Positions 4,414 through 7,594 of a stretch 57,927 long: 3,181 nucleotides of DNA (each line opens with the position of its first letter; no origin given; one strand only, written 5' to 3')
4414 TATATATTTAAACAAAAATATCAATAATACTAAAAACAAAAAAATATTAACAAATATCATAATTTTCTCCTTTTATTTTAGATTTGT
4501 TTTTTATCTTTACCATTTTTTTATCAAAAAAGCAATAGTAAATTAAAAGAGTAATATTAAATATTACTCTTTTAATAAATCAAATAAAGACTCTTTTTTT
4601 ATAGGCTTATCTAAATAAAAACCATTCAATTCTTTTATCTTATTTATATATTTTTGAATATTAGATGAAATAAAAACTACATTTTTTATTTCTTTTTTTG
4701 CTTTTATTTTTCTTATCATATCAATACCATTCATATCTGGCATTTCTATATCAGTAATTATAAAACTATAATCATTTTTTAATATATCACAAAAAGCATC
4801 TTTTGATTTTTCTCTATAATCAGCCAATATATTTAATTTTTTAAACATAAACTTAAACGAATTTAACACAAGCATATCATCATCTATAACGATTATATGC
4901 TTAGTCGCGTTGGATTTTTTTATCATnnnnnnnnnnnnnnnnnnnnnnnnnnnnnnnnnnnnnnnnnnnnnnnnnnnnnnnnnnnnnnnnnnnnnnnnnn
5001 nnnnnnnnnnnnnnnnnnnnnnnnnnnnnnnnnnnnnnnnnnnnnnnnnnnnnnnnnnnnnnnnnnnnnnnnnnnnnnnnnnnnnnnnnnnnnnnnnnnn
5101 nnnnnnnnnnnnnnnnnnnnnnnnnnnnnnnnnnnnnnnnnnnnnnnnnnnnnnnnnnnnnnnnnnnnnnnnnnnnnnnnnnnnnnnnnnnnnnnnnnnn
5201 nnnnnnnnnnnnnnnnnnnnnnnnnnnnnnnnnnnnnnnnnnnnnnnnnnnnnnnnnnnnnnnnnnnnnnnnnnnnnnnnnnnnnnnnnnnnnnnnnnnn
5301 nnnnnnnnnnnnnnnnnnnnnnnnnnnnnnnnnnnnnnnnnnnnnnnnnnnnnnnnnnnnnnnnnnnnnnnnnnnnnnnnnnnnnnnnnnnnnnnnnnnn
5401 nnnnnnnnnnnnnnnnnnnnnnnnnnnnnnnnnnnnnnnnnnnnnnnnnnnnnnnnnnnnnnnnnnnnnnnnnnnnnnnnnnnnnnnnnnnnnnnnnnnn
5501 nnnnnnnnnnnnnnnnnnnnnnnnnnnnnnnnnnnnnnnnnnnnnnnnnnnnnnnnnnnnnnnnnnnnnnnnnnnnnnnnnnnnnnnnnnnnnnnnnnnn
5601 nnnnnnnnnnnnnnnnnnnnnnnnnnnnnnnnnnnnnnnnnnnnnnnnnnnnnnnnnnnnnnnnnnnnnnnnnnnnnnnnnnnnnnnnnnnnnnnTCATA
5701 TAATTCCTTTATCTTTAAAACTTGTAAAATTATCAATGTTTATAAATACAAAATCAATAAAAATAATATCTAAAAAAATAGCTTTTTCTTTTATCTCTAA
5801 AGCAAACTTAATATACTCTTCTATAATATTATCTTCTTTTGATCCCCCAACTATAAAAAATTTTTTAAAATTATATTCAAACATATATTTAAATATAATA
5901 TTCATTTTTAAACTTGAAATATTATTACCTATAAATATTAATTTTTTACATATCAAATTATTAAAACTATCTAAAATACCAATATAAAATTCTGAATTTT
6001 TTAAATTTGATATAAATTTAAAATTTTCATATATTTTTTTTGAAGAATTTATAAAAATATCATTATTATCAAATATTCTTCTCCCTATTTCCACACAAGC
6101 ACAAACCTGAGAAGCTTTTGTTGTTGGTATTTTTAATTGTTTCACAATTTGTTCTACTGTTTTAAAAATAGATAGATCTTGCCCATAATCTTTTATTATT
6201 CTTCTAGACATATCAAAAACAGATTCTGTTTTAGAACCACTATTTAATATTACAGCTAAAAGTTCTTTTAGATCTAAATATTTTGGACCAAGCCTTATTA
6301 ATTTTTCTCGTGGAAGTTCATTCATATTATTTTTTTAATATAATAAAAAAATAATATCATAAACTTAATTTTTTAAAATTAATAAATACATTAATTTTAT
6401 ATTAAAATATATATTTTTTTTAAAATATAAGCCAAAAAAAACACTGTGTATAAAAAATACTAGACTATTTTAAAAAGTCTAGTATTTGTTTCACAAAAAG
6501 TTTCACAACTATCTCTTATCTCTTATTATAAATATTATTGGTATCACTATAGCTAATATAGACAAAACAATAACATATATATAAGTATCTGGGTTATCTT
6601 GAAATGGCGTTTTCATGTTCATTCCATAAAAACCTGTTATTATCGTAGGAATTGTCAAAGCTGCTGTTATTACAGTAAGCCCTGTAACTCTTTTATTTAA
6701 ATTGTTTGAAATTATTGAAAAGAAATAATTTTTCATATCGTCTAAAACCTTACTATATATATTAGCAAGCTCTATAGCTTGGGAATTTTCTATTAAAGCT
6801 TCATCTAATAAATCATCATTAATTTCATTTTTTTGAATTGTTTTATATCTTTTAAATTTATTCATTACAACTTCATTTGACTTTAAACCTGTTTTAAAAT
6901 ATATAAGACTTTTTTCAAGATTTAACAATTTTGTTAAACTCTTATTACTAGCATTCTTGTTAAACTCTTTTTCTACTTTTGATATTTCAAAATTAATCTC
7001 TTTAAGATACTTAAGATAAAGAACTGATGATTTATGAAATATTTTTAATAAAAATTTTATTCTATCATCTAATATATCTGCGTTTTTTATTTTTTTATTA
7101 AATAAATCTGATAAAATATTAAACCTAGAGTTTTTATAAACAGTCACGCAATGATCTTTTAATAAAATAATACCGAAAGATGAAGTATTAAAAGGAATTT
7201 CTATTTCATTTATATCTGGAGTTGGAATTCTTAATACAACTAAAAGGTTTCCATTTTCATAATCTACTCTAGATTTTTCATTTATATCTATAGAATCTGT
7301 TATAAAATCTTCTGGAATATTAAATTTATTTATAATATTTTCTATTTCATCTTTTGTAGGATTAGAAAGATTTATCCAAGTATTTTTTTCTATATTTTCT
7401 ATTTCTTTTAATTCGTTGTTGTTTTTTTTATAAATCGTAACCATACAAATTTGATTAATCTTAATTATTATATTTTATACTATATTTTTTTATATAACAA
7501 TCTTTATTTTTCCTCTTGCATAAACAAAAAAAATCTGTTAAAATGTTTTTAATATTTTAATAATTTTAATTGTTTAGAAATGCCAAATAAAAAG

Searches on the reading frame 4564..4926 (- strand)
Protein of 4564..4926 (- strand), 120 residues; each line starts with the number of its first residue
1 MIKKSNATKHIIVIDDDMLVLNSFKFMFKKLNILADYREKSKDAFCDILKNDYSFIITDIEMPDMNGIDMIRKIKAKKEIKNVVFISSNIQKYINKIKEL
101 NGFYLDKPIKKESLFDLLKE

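Call 26: search_protein_families(library=pfam, proteins=[window:4564-4926:-], max_evalue=0.001)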
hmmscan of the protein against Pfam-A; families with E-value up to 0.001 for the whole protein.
window:4564-4926:- (120 aa): 1 family
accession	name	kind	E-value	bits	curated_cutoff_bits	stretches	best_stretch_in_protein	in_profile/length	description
PF00072.30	Response_reg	-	3e-15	56.8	30.2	1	11-118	1-110/111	Response regulator receiver domain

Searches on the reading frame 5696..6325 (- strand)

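Call 58: search_protein_families(library=pfam, proteins=[window:5696-6325:-], max_evalue=0.001)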
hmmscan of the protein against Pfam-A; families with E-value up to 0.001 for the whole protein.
window:5696-6325:- (209 aa): 2 families
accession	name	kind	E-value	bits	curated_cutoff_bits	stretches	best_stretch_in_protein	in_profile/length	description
PF20582.4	UPF0758_N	-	3.3e-13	49.9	27.1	1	2-58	7-61/77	UPF0758 N-terminal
PF04002.20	RadC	-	4.1e-06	27.2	22.1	1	92-207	1-120/121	RadC-like JAB domain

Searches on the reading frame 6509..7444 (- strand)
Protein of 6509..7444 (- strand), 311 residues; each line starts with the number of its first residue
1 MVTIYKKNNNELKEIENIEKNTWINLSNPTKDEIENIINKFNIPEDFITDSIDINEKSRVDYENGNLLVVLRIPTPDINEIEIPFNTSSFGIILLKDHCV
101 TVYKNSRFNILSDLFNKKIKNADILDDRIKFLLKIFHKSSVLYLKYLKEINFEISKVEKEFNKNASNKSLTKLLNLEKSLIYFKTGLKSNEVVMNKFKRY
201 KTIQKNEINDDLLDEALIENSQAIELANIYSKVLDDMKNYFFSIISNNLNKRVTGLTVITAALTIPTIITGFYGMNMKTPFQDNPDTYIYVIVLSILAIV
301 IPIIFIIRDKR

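Call 58: search_protein_families(library=pfam, proteins=[window:6509-7444:-], max_evalue=0.001)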
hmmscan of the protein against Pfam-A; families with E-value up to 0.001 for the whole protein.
window:6509-7444:- (311 aa): 1 family
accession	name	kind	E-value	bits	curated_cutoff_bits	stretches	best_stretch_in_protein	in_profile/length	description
PF01544.23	CorA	-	1.8e-48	165.8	27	1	21-308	4-292/292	CorA-like Mg2+ transporter protein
